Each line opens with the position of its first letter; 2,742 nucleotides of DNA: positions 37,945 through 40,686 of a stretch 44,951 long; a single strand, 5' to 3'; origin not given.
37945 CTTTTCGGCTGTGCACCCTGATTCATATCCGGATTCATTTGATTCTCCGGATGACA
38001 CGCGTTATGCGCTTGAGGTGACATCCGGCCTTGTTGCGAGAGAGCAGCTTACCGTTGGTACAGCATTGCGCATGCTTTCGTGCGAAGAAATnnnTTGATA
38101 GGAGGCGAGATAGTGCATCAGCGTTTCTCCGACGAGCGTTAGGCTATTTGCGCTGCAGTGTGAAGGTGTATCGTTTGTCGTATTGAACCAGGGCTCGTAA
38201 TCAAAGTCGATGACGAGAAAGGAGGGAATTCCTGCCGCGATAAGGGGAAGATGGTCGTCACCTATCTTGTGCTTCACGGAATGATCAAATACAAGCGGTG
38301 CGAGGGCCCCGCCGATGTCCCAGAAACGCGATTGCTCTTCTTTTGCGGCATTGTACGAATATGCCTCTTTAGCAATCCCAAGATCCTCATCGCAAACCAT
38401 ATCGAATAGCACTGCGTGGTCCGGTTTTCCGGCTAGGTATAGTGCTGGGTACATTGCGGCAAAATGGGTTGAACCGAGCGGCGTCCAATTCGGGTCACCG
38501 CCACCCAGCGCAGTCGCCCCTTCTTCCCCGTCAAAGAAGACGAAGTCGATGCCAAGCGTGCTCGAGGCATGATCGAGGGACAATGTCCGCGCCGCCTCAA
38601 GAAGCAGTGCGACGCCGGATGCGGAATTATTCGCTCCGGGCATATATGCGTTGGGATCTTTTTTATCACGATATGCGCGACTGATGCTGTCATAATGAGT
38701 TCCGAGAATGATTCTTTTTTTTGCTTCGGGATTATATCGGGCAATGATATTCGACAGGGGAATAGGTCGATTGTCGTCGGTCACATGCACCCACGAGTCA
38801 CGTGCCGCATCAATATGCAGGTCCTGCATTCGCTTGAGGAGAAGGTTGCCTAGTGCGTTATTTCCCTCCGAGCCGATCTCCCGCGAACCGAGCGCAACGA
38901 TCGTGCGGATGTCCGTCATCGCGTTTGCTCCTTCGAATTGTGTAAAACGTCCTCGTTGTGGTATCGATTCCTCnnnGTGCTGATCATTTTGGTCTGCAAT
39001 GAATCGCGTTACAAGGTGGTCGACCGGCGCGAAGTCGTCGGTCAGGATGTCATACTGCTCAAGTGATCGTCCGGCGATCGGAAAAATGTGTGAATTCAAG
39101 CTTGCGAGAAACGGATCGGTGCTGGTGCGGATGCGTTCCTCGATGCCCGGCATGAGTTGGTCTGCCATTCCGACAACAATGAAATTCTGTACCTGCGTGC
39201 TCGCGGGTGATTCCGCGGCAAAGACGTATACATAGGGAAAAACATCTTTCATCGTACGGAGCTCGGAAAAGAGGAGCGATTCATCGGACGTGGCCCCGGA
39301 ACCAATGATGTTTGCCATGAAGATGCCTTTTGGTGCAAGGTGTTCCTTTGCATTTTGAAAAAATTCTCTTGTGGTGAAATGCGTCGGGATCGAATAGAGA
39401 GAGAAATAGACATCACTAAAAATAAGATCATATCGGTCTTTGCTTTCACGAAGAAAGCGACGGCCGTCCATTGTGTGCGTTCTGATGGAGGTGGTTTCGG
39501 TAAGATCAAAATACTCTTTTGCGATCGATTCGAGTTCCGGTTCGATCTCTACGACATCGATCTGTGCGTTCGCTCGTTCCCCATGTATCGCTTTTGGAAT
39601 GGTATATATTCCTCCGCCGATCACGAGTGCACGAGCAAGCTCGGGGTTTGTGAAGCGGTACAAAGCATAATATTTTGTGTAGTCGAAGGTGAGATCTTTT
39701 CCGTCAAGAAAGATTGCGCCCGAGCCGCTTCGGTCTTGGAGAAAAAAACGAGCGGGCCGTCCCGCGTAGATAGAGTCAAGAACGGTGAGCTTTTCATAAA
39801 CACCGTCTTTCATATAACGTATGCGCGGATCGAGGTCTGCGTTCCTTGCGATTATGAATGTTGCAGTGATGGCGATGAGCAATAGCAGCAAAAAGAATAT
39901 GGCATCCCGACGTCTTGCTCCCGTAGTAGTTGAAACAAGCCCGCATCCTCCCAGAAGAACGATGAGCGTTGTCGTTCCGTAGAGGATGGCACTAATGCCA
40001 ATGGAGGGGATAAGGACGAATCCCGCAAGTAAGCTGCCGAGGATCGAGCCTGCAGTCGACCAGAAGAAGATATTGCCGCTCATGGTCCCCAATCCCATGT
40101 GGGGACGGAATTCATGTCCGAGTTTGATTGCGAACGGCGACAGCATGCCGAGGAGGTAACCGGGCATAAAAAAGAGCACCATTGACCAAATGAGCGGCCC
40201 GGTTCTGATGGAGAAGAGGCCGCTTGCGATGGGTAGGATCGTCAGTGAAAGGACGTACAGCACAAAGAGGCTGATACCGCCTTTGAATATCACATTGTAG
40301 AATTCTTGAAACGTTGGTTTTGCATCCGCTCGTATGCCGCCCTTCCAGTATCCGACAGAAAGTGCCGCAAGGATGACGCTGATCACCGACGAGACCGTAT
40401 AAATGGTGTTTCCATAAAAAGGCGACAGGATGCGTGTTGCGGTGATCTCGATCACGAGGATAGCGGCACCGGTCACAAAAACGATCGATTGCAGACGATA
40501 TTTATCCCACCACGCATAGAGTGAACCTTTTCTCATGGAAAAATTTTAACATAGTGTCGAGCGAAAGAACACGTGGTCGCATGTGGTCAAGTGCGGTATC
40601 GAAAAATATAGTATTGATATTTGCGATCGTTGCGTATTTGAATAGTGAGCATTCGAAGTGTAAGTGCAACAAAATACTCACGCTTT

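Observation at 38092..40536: Unusual 814-aa fusion: membrane domain + spermidine-synthase-like domain + M28-like domain with degenerate metal ligands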

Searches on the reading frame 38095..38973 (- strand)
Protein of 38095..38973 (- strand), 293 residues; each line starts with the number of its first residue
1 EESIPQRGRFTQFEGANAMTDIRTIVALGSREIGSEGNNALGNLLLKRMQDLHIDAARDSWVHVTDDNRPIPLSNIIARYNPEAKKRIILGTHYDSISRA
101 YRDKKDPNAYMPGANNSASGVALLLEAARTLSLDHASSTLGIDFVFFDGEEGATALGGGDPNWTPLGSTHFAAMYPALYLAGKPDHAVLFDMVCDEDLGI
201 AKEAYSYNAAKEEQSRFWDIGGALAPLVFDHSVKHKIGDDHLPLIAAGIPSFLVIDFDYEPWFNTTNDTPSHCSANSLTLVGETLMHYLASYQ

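Call 5: search_solved_structures(query=window:38095-38973:-, max_evalue=0.01, show_alignments=5)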
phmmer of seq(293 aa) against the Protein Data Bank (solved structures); distinct sequences matched with E-value up to 0.01: 49.
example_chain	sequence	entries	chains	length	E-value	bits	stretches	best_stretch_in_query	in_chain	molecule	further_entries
7d1b_A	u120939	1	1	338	8.1e-28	101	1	14-289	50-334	Leucine aminopeptidase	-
3gux_A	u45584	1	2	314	3.9e-22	82.3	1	20-288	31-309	putative Zn-dependent exopeptidase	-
4fuu_A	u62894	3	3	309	3.3e-21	79.3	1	11-288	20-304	Leucine aminopeptidase | Glutamine cyclotransferase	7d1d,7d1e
6qql_A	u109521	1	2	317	1.7e-20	76.9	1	13-289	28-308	Glutamine cyclotransferase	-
7cje_A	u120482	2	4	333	2.1e-20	76.7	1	13-289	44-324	Glutamine cyclotransferase-related protein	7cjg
3tc8_A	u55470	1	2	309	2.5e-18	69.9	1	12-287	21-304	Leucine aminopeptidase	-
6qro_A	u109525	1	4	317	2.9e-18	69.6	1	17-289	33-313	Glutamine cyclotransferase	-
7d18_A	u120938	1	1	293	1.1e-13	54.6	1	29-286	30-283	Peptidase M28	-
2zep_A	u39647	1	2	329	2.2e-12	50.3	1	30-174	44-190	Glutaminyl-peptide cyclotransferase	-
7coz_A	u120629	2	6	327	3.8e-12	49.6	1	30-174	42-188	Glutaminyl-peptide cyclotransferase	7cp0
4yu9_A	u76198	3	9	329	3.9e-12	49.5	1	30-174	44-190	Glutaminyl-peptide cyclotransferase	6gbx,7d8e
9fxg_A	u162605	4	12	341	4.4e-12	49.3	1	30-174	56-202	Glutaminyl-peptide cyclotransferase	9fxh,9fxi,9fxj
4ywy_A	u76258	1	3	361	5.3e-12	49.1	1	30-174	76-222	Glutaminyl-peptide cyclotransferase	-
3si2_A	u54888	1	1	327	1.7e-11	47.4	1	30-172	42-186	Glutaminyl-peptide cyclotransferase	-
3pbe_A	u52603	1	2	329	1.9e-11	47.3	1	30-174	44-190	Glutaminyl-peptide cyclotransferase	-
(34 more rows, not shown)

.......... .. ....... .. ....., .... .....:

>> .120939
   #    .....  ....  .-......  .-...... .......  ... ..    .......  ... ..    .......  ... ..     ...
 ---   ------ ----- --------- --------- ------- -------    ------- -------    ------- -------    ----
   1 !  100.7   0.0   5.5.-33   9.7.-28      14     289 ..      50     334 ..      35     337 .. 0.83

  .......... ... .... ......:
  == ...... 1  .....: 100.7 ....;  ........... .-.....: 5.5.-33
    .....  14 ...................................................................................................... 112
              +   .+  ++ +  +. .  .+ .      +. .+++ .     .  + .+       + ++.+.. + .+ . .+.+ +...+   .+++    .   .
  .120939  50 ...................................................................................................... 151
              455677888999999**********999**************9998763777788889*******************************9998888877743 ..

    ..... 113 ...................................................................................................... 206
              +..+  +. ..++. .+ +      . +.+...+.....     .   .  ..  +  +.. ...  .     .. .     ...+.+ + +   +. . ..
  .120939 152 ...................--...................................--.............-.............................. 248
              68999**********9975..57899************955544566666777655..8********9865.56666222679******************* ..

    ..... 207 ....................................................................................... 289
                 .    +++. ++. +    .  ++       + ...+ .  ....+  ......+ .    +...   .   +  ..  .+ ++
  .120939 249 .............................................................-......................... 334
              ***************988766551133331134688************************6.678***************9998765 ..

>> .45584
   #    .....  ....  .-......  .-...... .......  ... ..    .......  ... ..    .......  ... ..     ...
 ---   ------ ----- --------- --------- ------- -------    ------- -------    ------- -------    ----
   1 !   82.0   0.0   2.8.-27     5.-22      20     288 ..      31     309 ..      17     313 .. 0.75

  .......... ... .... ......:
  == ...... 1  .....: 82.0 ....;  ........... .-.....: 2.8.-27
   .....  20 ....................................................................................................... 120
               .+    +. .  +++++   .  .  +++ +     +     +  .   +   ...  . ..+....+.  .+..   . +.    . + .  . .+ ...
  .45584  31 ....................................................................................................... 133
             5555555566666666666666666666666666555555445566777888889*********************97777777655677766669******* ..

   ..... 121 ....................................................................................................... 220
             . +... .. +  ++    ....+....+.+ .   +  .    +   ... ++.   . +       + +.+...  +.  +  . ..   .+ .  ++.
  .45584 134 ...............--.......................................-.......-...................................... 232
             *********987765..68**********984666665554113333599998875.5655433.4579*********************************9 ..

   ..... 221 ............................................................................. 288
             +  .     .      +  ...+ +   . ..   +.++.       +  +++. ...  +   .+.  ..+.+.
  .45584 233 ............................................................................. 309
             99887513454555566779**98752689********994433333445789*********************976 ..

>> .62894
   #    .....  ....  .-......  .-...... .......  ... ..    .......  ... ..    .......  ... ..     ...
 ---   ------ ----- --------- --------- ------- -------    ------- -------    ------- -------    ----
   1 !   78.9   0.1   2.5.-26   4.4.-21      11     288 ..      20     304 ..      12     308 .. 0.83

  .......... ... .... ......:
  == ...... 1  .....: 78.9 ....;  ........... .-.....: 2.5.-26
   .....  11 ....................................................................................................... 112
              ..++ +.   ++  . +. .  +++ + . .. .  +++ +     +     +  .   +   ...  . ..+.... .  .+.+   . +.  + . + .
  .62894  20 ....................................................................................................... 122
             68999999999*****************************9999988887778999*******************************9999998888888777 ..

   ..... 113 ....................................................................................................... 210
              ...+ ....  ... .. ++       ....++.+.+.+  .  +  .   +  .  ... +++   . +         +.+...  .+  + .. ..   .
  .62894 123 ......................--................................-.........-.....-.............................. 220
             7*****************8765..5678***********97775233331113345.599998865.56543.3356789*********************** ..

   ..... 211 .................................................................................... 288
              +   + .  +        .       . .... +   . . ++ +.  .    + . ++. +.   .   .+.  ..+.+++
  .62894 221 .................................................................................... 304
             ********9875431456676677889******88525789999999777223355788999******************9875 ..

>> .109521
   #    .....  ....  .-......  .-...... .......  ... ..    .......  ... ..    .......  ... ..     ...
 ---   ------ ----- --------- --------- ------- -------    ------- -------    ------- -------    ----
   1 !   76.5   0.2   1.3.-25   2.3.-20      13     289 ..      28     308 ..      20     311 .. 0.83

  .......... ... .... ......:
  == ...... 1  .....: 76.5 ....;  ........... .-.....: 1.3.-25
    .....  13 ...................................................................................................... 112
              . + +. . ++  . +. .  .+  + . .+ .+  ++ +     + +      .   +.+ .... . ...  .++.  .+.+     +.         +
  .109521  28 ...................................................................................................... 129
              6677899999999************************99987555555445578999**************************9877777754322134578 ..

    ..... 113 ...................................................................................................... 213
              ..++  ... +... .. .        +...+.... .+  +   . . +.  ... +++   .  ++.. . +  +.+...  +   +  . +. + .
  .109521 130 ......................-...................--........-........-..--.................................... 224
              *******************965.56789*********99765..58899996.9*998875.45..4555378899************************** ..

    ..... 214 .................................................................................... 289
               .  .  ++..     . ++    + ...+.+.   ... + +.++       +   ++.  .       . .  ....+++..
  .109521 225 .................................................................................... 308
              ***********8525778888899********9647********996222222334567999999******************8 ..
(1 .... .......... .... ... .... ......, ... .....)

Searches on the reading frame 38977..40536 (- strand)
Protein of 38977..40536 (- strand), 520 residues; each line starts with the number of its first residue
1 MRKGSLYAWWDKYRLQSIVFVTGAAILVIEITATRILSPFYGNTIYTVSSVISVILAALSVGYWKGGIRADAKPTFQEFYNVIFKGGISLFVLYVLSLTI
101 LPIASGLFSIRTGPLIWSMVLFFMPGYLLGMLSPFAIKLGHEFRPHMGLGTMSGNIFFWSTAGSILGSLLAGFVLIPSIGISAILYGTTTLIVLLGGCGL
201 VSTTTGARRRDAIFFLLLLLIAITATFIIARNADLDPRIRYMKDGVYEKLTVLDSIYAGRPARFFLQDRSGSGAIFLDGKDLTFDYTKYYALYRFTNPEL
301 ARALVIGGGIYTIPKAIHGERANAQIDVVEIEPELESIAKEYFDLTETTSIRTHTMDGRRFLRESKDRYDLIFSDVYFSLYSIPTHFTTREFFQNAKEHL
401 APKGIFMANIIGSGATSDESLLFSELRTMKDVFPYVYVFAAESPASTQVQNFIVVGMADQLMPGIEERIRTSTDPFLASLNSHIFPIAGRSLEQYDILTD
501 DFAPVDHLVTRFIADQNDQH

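Call 6: search_solved_structures(query=window:38977-40536:-, max_evalue=0.01, show_alignments=2)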
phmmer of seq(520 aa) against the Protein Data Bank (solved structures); distinct sequences matched with E-value up to 0.01: 11.
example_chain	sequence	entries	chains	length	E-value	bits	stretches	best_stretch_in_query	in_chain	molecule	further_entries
3gjy_A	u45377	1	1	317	2.4e-12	49.6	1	301-456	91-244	Spermidine synthase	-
5wcj_A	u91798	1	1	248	2.8e-11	46.1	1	302-443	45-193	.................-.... protein 13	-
6qmm_B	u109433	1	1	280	1.4e-05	27.3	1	285-418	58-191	Polyamine aminopropyltransferase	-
3anx_A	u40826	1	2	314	2.1e-05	26.7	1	263-444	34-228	spermidine synthase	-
1uir_A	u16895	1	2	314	2.3e-05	26.6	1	263-444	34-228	Polyamine Aminopropyltransferase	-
6qmm_A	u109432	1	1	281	4.8e-05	25.5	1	285-418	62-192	Polyamine aminopropyltransferase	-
1iy9_A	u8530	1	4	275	5.3e-05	25.4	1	274-445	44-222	Spermidine synthase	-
6bq2_A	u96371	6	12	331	0.00015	23.9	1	297-455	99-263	Thermospermine synthase ACAULIS protein | Thermospermine synthase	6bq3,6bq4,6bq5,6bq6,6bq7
8iyi_A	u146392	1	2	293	0.0011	21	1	290-436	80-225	KLLA0B09372p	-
6o64_A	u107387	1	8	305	0.0038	19.2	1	291-407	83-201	Spermidine synthase 2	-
3o4f_A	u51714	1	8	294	0.0085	18.1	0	301-409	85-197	Spermidine synthase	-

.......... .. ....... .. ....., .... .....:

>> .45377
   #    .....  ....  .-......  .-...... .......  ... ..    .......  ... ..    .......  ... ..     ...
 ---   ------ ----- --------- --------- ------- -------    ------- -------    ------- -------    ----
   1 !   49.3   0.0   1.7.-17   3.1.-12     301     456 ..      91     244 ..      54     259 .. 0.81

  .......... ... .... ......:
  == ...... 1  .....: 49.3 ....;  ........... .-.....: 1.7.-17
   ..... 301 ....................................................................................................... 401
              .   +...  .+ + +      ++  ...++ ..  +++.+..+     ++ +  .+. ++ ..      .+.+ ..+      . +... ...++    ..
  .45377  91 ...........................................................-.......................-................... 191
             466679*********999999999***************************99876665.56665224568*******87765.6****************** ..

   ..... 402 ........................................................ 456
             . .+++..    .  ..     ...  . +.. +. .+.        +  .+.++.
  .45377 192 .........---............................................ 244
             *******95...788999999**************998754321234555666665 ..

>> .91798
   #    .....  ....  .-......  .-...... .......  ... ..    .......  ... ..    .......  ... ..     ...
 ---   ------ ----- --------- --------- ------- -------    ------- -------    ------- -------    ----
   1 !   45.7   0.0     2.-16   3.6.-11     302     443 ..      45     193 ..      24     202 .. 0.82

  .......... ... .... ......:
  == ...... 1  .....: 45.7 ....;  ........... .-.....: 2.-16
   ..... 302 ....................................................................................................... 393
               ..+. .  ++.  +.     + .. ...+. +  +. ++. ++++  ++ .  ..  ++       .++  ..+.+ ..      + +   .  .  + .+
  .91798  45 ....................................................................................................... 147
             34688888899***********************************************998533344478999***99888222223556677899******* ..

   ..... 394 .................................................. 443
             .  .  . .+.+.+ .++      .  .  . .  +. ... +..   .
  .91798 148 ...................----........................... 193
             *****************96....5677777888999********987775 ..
